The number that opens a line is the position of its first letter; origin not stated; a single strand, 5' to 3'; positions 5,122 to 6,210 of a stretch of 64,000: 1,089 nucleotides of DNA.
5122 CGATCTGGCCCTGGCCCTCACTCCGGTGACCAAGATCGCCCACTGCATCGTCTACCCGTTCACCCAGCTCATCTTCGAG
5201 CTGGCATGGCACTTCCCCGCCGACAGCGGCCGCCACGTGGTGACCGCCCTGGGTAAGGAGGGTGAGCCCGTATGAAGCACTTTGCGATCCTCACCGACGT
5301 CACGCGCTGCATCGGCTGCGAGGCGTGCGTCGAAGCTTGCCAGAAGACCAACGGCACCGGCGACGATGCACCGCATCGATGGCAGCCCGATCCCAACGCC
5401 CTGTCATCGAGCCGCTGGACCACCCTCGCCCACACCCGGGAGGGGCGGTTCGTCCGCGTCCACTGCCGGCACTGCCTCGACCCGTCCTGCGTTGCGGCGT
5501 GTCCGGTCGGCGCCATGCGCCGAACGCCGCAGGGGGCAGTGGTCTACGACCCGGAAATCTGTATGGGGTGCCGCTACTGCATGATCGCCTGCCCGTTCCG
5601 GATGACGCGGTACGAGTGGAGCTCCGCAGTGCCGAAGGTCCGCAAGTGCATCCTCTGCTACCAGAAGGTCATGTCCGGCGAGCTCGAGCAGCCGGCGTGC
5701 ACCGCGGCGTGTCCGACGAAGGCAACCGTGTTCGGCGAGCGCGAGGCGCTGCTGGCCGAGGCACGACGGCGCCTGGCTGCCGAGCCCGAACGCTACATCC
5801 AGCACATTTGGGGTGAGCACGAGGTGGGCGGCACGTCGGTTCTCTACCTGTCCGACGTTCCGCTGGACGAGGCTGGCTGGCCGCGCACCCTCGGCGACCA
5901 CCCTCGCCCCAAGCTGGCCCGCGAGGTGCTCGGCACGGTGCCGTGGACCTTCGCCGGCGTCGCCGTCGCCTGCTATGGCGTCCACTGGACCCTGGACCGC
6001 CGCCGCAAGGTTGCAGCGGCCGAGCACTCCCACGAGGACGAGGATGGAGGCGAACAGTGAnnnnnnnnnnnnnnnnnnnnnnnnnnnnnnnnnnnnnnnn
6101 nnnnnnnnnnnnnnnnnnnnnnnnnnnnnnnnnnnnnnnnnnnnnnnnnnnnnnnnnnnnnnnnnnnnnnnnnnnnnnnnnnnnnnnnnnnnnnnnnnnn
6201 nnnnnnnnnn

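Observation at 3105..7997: Orphan Hmc/DsrMKJOP-like transmembrane redox complex in a rearranged, compact four-gene form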

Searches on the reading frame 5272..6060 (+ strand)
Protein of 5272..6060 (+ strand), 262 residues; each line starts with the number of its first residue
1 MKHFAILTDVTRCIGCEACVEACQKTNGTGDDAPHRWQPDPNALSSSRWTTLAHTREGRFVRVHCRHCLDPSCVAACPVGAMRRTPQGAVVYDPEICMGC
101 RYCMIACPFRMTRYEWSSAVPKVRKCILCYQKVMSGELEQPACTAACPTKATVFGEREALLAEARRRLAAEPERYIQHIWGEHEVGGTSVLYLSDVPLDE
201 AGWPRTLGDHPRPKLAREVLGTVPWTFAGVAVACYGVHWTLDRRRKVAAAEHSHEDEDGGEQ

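Call 7: search_protein_families(library=pfam, proteins=[window:5272-6060:+], max_evalue=0.01)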
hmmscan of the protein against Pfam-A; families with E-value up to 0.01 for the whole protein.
window:5272-6060:+ (262 aa): 13 families
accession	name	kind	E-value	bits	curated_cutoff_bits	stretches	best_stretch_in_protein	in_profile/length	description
PF13247.11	Fer4_11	-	3e-20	72.7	26.2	1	60-157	5-100/100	4Fe-4S dicluster domain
PF12838.12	Fer4_7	-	4.5e-13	49.9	27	2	64-109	1-50/52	4Fe-4S dicluster domain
PF13237.11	Fer4_10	-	5.1e-12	46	25.5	2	90-148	2-53/53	4Fe-4S dicluster domain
PF13187.11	Fer4_9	-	2.1e-11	44.1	27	2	12-82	1-52/52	4Fe-4S dicluster domain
PF00037.32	Fer4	-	1.1e-10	41.3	21.1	2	90-109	1-20/24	4Fe-4S binding domain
PF12797.12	Fer4_2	-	9.4e-10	38.2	24.5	2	89-109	2-22/22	4Fe-4S binding domain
PF12837.12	Fer4_6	-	4.3e-07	30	25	1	90-109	2-21/24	4Fe-4S binding domain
PF13484.11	Fer4_16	-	2.7e-06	28.5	30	0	97-127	2-30/66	4Fe-4S double cluster binding domain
PF12798.12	Fer4_3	-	9.8e-05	23.3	27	0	13-24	1-12/15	4Fe-4S binding domain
PF12800.12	Fer4_4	-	0.00021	21.8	24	0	94-109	1-16/17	4Fe-4S binding domain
PF13183.11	Fer4_8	-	0.00051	21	27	0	10-80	2-67/68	4Fe-4S dicluster domain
PF13534.11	Fer4_17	-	0.00085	20.3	22.2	0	12-37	1-25/61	4Fe-4S dicluster domain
PF14697.11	Fer4_21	-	0.0021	18.6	35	1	65-109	8-53/59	4Fe-4S dicluster domain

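Call 8: search_protein_families(library=ncbifam, proteins=[window:5272-6060:+], max_evalue=0.01)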
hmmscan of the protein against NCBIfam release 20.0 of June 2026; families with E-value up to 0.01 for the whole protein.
window:5272-6060:+ (262 aa): 40 families (the best 25 are shown)
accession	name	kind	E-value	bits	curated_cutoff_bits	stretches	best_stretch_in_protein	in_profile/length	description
NF045715.1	sulf_resp_HmcB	equivalog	3e-67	226.9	420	1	4-253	37-294/307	sulfate respiration complex iron-sulfur protein HmcB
NF008134.0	PRK10882.1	equivalog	3.2e-60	203.9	263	1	4-255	39-326/329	hydrogenase 2 operon protein HybA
TIGR01582.1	FDH-beta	equivalog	1.6e-32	112.7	334.7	1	3-195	21-222/283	formate dehydrogenase subunit beta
NF045797.1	DsrO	equivalog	1.8e-29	102.8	200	1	2-177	42-222/235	sulfate reduction electron transfer complex DsrMKJOP subunit DsrO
TIGR02951.1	DMSO_dmsB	equivalog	1.1e-27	97.1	214.1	1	7-160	5-156/161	DMSO/selenate family reductase complex B subunit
TIGR03149.1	cyt_nit_nrfC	equivalog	6.2e-26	91.1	377.6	1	2-170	37-197/225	cytochrome c nitrite reductase Fe-S protein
NF041715.1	arsenate_red_ArrB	equivalog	2.9e-20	72.8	450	2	4-115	3-107/233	arsenate respiratory reductase iron-sulfur subunit ArrB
TIGR03478.1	DMSO_red_II_bet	subfamily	2.9e-20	72.5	480.7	1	63-156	129-219/321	DMSO reductase family type II enzyme, iron-sulfur subunit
NF009408.0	PRK12769.1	equivalog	2e-19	69.2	1003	1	3-170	3-160/659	formate-dependent uric acid utilization protein AegA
NF011569.0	PRK14993.1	equivalog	8.9e-19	67.9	416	1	2-158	42-189/244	tetrathionate reductase subunit TtrB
NF038355.1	FDH3_beta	equivalog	3.2e-18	66.4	240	1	6-159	5-166/180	formate dehydrogenase FDH3 subunit beta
NF042979.1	EthbenzDh_ebdB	equivalog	3e-17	62.5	740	1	63-156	151-241/354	ethylbenzene dehydrogenase subunit beta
NF009451.0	PRK12809.1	equivalog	1.6e-16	59.7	1154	1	6-155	5-137/639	formate-dependent uric acid utilization protein YgfT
TIGR01660.1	narH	equivalog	2.3e-16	59.3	524.05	1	64-148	182-263/492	nitrate reductase subunit beta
NF041782.1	mnquin_red_QrcC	equivalog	3.5e-16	59.6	400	1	4-118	1-122/239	menaquinone reductase iron-sulfur cluster-binding subunit QrcC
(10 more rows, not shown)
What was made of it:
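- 5272..6060 (+): B: HmcB/HybA-like ferredoxin with four [4Fe-4S] clusters and a C-terminal membrane helix; no signal peptide. Call 8 gives the family matches.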

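Call 41: search_solved_structures(query=window:5272-6060:+, max_evalue=1e-10)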
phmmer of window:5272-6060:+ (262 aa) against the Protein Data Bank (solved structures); distinct sequences matched with E-value up to 1e-10: 21.
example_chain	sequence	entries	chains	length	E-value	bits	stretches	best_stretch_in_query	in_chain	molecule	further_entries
1kqf_B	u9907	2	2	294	6.2e-32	114.2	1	5-194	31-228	FORMATE DEHYDROGENASE, NITRATE-INDUCIBLE, IRON-SULFUR SUBUNIT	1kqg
2ivf_B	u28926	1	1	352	1.5e-19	73.6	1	63-158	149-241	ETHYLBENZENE DEHYDROGENASE BETA-SUBUNIT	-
2vpw_B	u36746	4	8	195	4.6e-18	68.7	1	2-168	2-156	NRFC PROTEIN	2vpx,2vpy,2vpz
6cz7_B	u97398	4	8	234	5e-18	68.6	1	5-115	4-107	4Fe-4S ferredoxin, iron-sulfur binding domain protein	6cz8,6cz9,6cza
9vap_B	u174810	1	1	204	3.8e-17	65.7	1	6-182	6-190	4Fe-4S dicluster domain-containing protein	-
1q16_B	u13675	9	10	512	4.6e-17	65.4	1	64-155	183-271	Respiratory nitrate reductase 1 beta chain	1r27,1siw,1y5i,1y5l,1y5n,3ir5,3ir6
1y4z_B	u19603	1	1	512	2.1e-16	63.3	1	64-155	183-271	Respiratory nitrate reductase 1 beta chain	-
3egw_B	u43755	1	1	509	3.2e-16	62.7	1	64-155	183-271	Respiratory nitrate reductase 1 beta chain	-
4ydd_B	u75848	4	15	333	5.8e-16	61.8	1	33-153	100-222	DMSO reductase family type II enzyme, iron-sulfur subunit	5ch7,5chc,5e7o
30gj_B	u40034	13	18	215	2.6e-15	59.7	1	7-183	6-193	Formate dehydrogenase, beta subunit, putative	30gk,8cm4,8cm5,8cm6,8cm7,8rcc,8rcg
8rc8_B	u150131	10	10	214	2.7e-15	59.7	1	7-183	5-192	Formate dehydrogenase, beta subunit, putative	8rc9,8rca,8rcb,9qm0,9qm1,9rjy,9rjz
6sdr_B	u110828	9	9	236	2.8e-15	59.6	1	7-183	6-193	Formate dehydrogenase, beta subunit, putative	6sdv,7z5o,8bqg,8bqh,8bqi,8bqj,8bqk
9mqx_E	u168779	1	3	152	3.4e-14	56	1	51-170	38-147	Fe-S-cluster-containing hydrogenase subunit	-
7qv7_B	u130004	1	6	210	1.1e-13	54.4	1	7-154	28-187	Hydrogen dependent carbon dioxide reductase subunit HycB4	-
8c0z_C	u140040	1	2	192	2e-13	53.5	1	45-156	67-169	Iron-sulfur cluster-binding protein potential subunit of aldehyde oxidoreductase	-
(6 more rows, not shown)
